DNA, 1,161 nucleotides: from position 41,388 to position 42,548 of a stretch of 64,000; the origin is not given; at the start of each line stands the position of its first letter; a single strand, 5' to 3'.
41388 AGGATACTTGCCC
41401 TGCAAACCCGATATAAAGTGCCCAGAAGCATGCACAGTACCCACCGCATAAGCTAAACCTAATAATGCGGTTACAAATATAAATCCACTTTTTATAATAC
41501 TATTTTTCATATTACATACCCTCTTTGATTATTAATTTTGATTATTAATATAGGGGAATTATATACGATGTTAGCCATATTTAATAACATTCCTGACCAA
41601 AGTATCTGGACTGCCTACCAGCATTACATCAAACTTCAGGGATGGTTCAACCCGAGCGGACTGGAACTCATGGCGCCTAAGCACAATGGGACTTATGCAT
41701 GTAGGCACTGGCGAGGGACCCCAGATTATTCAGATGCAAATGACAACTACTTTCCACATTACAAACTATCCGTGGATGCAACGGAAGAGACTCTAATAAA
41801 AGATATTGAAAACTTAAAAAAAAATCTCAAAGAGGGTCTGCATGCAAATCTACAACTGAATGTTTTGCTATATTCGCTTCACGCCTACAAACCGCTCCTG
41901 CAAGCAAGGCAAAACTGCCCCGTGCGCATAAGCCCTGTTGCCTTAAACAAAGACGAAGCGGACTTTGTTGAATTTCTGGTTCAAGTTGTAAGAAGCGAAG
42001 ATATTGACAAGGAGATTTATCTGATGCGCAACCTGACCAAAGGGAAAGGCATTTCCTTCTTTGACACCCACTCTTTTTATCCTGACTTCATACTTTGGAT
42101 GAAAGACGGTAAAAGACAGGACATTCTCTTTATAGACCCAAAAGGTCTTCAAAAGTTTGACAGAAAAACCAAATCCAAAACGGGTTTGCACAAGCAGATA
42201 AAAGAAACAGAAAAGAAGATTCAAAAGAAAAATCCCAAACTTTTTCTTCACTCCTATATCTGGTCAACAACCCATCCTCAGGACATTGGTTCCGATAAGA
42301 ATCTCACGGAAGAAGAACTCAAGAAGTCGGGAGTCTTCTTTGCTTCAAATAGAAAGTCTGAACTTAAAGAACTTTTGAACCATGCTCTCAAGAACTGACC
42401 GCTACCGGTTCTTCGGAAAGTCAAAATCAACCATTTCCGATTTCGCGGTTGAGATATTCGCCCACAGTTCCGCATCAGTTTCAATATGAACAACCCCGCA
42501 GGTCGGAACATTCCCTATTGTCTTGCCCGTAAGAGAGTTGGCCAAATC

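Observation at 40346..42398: AT-rich two-gene islet next to the IS: divergent secreted protein and PD-(D/E)xK-motif protein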

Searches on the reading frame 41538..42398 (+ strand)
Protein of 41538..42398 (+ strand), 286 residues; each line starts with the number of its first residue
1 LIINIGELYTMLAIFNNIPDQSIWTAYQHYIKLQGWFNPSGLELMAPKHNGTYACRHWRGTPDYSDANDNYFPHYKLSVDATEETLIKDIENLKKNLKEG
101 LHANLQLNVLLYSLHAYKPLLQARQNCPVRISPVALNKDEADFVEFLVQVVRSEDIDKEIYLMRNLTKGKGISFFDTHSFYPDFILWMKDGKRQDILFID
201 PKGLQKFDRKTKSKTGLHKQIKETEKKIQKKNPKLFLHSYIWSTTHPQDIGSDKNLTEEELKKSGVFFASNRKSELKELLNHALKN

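Call 3: search_protein_families(library=pfam, proteins=[window:41538-42398:+], max_evalue=1)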
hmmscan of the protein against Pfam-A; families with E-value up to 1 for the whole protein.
window:41538-42398:+ (286 aa): 0 families

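Call 4: search_protein_families(library=ncbifam, proteins=[window:41538-42398:+], max_evalue=1)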
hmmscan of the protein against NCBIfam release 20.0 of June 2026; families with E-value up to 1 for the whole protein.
window:41538-42398:+ (286 aa): 0 families

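Call 5: search_protein_families(library=padloc, proteins=[window:41538-42398:+], max_evalue=1)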
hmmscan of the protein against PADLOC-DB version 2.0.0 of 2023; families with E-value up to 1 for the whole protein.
window:41538-42398:+ (286 aa): 1 family
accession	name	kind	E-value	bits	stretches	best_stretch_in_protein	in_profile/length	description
PDLC03654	REase_III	-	9.4e-16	54.7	1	111-250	947-1094/1154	Type III restriction enzyme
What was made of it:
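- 41730..42389 (+): C-terminal PD-(D/E)xK endonuclease domain of the res gene, in the frame of ORF 41538/41568-42398. PADLOC REase_III PDLC03654 positions 947-1094 of 1154 (call 5).
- On Type III R-M Res subunit: PADLOC REase_III E 9.4e-16 (call 5).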

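Call 8: search_solved_structures(query=window:41538-42398:+, max_evalue=10, show_alignments=2)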
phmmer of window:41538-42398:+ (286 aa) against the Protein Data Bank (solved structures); distinct sequences matched with E-value up to 10: 2.
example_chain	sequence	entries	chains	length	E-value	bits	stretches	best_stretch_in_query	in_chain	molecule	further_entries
7z50_G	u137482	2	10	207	1.1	11.8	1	63-116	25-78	4.1 TCR alpha chain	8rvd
6dfv_A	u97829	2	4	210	1.2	11.7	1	63-116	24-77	TCR alpha chain | 8F10 alpha chain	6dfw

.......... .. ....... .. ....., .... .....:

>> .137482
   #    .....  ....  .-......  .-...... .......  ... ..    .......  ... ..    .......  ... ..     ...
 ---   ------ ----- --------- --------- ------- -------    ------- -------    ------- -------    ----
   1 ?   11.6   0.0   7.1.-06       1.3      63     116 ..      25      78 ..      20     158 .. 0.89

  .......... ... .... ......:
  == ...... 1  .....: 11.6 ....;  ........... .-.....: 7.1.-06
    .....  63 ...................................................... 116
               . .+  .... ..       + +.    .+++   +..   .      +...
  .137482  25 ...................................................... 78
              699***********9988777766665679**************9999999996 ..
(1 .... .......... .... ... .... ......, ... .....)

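Call 10: search_protein_families(library=phrogs, proteins=[window:41538-42398:+], max_evalue=1)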
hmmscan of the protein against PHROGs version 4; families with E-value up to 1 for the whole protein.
window:41538-42398:+ (286 aa): 0 families

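Call 11: find_homologous_proteins(query=window:41568-42398:+, max_evalue=0.001)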
Query window:41568-42398:+ (276 aa): 18 proteins with E <= 0.001 among 907 candidates.
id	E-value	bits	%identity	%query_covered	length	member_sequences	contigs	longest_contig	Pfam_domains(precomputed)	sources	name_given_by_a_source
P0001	4.9e-186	635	100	100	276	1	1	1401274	-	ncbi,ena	-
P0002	3.3e-73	265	51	93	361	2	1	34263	-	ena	-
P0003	2.3e-66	242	53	79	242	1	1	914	-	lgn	-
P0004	1.3e-61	226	54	79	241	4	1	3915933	-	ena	-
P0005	4.4e-61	225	44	93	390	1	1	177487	-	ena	-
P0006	1.3e-56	210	43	92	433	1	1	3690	-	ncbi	ncbi:MAG: hypothetical protein ACR2P7_06715, partial [bacterium]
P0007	4.1e-53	199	47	75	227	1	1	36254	-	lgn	-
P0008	6.0e-50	188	44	80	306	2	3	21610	-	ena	-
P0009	2.0e-49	187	40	84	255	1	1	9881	-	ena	-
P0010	2.5e-47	180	41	80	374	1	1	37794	-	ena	-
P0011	2.3e-46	176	42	78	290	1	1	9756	-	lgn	-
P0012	1.6e-43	167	40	80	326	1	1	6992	-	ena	-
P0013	1.2e-35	141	37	75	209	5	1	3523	-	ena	-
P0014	1.4e-23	102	36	57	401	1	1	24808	-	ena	-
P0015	4.3e-22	97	34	80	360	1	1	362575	-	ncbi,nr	ncbi:MAG: hypothetical protein IPL64_04300 [Flavobacteriales bacterium]|nr:hypothetical protein [Fla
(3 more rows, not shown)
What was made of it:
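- The same 276-aa product is on record from NCBI and ENA on a 1.4-Mb contig (call 11).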

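Call 12: find_encoding_contigs(protein=P0001, flank=10000, max_places=3)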
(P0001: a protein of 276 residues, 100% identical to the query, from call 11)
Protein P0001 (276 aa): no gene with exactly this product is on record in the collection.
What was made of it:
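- Tried and rejected: The exact-sequence look-up of the window's own 276-aa protein found no recorded gene call (call 12).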

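Call 13: find_encoding_contigs(protein=P0002, flank=8000, max_places=3)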
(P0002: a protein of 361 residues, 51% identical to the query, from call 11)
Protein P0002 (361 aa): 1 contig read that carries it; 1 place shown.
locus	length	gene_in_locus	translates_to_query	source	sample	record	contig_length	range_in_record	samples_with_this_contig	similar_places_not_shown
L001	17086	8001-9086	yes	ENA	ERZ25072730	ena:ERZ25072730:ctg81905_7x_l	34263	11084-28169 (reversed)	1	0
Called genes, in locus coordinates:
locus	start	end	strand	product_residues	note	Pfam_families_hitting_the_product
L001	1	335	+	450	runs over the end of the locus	PF01645:Glu_synthase, PF01070:FMN_dh, PF00478:IMPDH (weak), PF03060:NMO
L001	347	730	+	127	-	-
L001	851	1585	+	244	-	PF03740:PdxJ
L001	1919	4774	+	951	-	PF01555:N6_N4_Mtase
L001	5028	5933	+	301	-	PF18863:AbiJ_NTD4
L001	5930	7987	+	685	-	PF04851:ResIII (weak)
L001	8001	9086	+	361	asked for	-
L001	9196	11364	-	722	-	PF00528:BPD_transp_1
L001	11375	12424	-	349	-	PF00005:ABC_tran, PF13304:AAA_21 (faint)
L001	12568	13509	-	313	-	PF04069:OpuAC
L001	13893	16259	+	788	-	PF09347:DUF1989, PF01571:GCV_T, PF08669:GCV_T_C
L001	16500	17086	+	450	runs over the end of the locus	PF00743:FMO-like, PF07992:Pyr_redox_2, PF13454:NAD_binding_9 (faint), PF13738:Pyr_redox_3, PF13434:Lys_Orn_oxgnase (weak), PF00743:FMO-like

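Call 14: find_encoding_contigs(protein=P0005, flank=8000, max_places=3)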
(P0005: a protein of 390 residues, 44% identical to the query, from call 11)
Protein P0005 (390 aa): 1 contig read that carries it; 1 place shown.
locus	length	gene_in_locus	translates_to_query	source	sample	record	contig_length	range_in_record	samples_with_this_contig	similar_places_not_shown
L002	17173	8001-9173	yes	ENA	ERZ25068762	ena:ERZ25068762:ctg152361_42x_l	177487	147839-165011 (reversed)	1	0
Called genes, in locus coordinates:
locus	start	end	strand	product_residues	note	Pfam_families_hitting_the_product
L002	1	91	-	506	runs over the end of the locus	PF02541:Ppx-GppA, PF21447:Ppx-GppA_III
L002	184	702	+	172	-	PF00300:His_Phos_1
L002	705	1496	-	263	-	-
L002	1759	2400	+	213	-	PF03167:UDG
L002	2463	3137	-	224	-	PF20582:UPF0758_N, PF04002:RadC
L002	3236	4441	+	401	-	PF02441:Flavoprotein, PF04127:DFP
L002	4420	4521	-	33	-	-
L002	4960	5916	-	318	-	PF09565:RE_NgoFVII, PF20731:RE_NgoFVII_C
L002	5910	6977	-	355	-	PF00145:DNA_methylase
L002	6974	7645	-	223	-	PF12762:DDE_Tnp_IS1595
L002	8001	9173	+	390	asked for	-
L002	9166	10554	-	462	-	PF01554:MatE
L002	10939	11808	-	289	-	PF00685:Sulfotransfer_1 (weak)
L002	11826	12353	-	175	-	-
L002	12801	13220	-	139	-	PF00872:Transposase_mut (weak)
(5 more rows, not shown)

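Call 15: find_encoding_contigs(protein=P0004, flank=8000, max_places=3)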
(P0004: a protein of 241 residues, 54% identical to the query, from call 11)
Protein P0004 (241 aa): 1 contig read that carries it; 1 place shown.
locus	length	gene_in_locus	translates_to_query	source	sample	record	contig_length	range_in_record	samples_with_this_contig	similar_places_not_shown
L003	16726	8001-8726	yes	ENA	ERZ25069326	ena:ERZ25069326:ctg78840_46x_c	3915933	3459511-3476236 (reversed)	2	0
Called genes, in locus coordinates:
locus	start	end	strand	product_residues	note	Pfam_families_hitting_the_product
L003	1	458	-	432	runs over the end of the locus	PF00501:AMP-binding, PF14535:AMP-binding_C_2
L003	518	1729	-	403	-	PF00108:Thiolase_N, PF02803:Thiolase_C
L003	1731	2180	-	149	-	PF03061:4HBT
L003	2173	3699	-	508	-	PF02737:3HCDH_N, PF00725:3HCDH, PF18321:3HCDH_RFF, PF00725:3HCDH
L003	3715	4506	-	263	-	PF00378:ECH_1, PF16113:ECH_2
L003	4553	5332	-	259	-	PF00378:ECH_1, PF16113:ECH_2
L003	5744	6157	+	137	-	-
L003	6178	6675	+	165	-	-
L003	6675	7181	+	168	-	PF04480:DUF559, PF18741:MTES_1575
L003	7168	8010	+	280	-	-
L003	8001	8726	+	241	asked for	-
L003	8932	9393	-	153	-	PF03928:HbpS-like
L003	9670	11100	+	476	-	PF07690:MFS_1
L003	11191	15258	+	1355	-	PF25794:SACS (faint)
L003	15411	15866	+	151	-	-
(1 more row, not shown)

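Call 16: find_encoding_contigs(protein=P0010, flank=8000, max_places=3)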
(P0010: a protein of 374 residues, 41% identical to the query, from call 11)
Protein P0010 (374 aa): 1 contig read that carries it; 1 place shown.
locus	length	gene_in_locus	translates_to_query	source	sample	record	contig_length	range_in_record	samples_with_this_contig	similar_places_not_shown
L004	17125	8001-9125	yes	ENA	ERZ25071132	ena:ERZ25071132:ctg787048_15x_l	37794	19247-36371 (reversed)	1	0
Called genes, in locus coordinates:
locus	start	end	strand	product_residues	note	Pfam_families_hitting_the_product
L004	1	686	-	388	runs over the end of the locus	PF13304:AAA_21, PF13175:AAA_15 (faint)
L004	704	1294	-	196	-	PF13175:AAA_15, PF13476:AAA_23 (weak), PF13304:AAA_21 (weak)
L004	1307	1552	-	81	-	-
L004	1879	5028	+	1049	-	PF01555:N6_N4_Mtase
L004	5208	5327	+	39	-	-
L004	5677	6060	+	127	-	-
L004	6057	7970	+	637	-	PF04851:ResIII (weak)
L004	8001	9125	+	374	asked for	-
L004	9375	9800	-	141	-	PF03928:HbpS-like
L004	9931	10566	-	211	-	PF02492:cobW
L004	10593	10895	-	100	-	-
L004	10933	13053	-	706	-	-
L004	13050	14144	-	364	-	PF01926:MMR_HSR1, PF02421:FeoB_N, PF06071:YchF-GTPase_C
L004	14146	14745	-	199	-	PF01195:Pept_tRNA_hydro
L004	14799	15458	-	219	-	PF01386:Ribosomal_L25p, PF14693:Ribosomal_TL5_C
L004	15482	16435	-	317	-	PF13793:Pribosyltran_N, PF00156:Pribosyltran, PF14572:Pribosyl_synth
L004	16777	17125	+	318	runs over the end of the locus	PF00491:Arginase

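Call 17: find_encoding_contigs(protein=P0015, flank=8000, max_places=3)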
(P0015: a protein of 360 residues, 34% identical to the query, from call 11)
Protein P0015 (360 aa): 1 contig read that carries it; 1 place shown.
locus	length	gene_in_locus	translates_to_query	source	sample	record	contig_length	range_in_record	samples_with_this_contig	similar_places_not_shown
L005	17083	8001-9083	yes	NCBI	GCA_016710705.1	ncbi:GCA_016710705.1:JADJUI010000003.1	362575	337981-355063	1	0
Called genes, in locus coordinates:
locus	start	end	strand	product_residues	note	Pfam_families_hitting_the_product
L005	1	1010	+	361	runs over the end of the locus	PF00271:Helicase_C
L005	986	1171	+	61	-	-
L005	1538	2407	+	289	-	-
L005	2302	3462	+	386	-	PF01555:N6_N4_Mtase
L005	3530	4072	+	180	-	-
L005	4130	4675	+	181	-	PF14280:DUF4365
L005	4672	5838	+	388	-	-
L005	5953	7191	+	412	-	PF04851:ResIII, PF00270:DEAD (weak), PF18766:SWI2_SNF2 (weak)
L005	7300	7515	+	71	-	-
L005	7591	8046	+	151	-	-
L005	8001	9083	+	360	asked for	-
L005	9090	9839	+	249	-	PF03167:UDG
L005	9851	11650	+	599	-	PF03235:GmrSD_N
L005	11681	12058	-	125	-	-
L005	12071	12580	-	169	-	-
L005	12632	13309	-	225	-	-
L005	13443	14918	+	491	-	PF12161:HsdM_N, PF02384:N6_Mtase, PF01170:UPF0020 (weak), PF07669:Eco57I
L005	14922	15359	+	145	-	-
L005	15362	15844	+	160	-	-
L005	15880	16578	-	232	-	PF19580:Exo_endo_phos_3, PF03372:Exo_endo_phos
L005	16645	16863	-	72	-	-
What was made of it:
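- L005 also carries an N6_N4 methyltransferase and a ResIII gene upstream (call 17).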

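Call 18: find_encoding_contigs(protein=P0008, flank=8000, max_places=3)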
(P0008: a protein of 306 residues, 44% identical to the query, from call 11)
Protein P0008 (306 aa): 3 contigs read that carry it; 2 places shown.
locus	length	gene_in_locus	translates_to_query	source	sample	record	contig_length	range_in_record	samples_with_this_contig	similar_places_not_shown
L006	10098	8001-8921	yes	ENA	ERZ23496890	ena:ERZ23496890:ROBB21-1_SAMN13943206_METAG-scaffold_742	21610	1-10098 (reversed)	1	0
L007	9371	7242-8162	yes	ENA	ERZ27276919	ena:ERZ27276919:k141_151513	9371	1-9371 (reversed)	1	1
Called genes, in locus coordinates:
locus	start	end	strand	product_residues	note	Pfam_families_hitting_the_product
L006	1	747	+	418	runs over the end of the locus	PF02812:ELFV_dehydrog_N, PF00208:ELFV_dehydrog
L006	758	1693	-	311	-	PF01791:DeoC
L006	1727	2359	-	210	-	PF06426:SATase_N, PF25087:GMPPB_C (faint), PF00132:Hexapep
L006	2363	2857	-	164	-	PF02542:YgbB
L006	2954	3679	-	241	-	PF01128:IspD, PF12804:NTP_transf_3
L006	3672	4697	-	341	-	PF01850:PIN (weak), PF01938:TRAM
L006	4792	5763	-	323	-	PF00316:FBPase, PF18913:FBPase_C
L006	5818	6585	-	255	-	PF11306:DUF3108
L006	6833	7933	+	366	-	-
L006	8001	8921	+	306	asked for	-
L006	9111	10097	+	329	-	?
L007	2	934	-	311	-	PF01791:DeoC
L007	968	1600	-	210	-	PF06426:SATase_N, PF25087:GMPPB_C (faint), PF00132:Hexapep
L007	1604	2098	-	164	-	PF02542:YgbB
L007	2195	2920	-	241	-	PF01128:IspD, PF12804:NTP_transf_3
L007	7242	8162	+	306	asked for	-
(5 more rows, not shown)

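Call 26: search_protein_representatives(alignment_id=A1)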
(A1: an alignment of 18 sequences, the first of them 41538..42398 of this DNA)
Query: 18 sequences, 354 profile positions. Proteins with E-value up to 0.001 (for the whole library): 1685; up to 1e-10: 1148; up to 1e-30: 648. The best 150 are listed.
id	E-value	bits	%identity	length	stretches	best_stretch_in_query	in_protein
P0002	1.1e-148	511.7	-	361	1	3-352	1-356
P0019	1.2e-125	435.8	-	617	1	2-352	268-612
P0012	1.2e-122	426.0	-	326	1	26-353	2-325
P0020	6.2e-119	413.8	-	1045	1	13-352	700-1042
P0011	6.6e-118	410.4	-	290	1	61-353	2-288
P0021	7.5e-117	406.9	-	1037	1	3-351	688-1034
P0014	5.9e-115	400.7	-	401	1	8-347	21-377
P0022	4.3e-114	397.8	-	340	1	58-337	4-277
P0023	1.5e-108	379.6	-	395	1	4-351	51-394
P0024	3.9e-101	355.2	-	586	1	2-351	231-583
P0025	5.8e-101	354.7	-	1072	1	2-350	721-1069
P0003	1.3e-99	350.2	-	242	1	118-353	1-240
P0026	2.7e-99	349.2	-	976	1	13-350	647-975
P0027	5.5e-97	341.6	-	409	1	2-350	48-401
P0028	1.3e-95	337.1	-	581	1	2-349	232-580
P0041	7.7e-89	314.8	-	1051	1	3-349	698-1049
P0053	7.6e-85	301.6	-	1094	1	3-346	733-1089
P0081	1.2e-80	287.9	-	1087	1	12-351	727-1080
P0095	3.2e-78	279.8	-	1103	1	9-350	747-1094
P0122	5.9e-75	269.1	-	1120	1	3-352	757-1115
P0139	1.9e-72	260.8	-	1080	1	6-344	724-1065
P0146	1.0e-71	258.4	-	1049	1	11-351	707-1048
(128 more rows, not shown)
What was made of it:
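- Most of the best hits listed are 1020-1120 aa, with the match at residues of about 700-1080 (call 26).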

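Call 27: predict_structure(alignment_id=A1)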
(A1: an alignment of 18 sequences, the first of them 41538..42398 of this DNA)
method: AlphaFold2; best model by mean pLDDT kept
length: 286 residues; sequences in the alignment: 18
mean_pLDDT: 67.8   pTM: 0.62
mean pLDDT of the five models: 67.8, 67.5, 67.3, 65.6, 59.1
residues with pLDDT >= 90: 78; 70-90: 81; 50-70: 32; < 50: 95
segments of 3 or more residues with pLDDT < 50: 1-64, 68-80, 100-115
pLDDT, mean of each block of 10 residues (from residue 1): 37 43 41 36 26 28 45 37 57 56 38 56 88 85 92 83 81 66 92 94 83 83 91 94 90 87 91 90 87
secondary structure, 60 per line:
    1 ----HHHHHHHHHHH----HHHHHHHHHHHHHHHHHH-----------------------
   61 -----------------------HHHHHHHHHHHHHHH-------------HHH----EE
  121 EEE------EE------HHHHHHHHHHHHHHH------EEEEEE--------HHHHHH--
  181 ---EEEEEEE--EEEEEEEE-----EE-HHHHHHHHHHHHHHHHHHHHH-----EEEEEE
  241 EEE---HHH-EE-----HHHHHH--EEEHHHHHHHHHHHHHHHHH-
elements in order: H5-15 H20-37 H84-98 E119-123 H138-152 E159-164 H173-178 E184-190 E193-200 H209-229 E235-243 H258-263 E266-268 H269-285
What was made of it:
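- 41730..42389 (+): AF2 pLDDT 81-94 for most residues from about 120 to 286, but below 50 for 1-64, 68-80 and 100-115 (call 27).
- The AF2 model is disordered for residues 1-64, 68-80 and 100-115, and mostly confident from about residue 120 (call 27).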

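Call 31: search_protein_families(library=pfam, proteins=[P0020, P0021, P0025], max_evalue=0.1)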
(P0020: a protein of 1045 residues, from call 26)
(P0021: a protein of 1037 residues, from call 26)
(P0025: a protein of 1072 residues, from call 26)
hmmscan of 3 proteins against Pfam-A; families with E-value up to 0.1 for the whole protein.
P0020 (1045 aa): 2 families
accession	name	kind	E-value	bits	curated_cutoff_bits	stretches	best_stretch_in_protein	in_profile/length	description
PF04851.21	ResIII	-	1.1e-06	29.1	22.5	1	137-290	20-163/164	Type III restriction enzyme, res subunit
PF00270.35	DEAD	-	0.00047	20.4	26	1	147-215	16-83/167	DEAD/DEAH box helicase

P0021 (1037 aa): 3 families
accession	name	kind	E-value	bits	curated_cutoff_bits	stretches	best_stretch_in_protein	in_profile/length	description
PF04851.21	ResIII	-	3.7e-07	30.6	22.5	1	121-287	11-163/164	Type III restriction enzyme, res subunit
PF00270.35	DEAD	-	0.0015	18.7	26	1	150-206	17-69/167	DEAD/DEAH box helicase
PF18766.7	SWI2_SNF2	-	0.0035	17.5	26.7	1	155-271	26-141/221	SWI2/SNF2 ATPase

P0025 (1072 aa): 3 families
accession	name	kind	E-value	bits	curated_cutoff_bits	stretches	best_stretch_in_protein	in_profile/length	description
PF04851.21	ResIII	-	1.1e-10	42.1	22.5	1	173-319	21-162/164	Type III restriction enzyme, res subunit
PF18766.7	SWI2_SNF2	-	1.8e-06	28.2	26.7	1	175-296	18-135/221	SWI2/SNF2 ATPase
PF00270.35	DEAD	-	1.5e-05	25.3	26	1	178-239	17-73/167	DEAD/DEAH box helicase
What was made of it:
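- Three full-length members tested carry Pfam ResIII near the N-terminus (call 31).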

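Call 32: search_solved_structures(query=P0025, max_evalue=1)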
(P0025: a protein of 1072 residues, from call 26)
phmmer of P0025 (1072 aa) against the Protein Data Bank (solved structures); distinct sequences matched with E-value up to 1: 0.
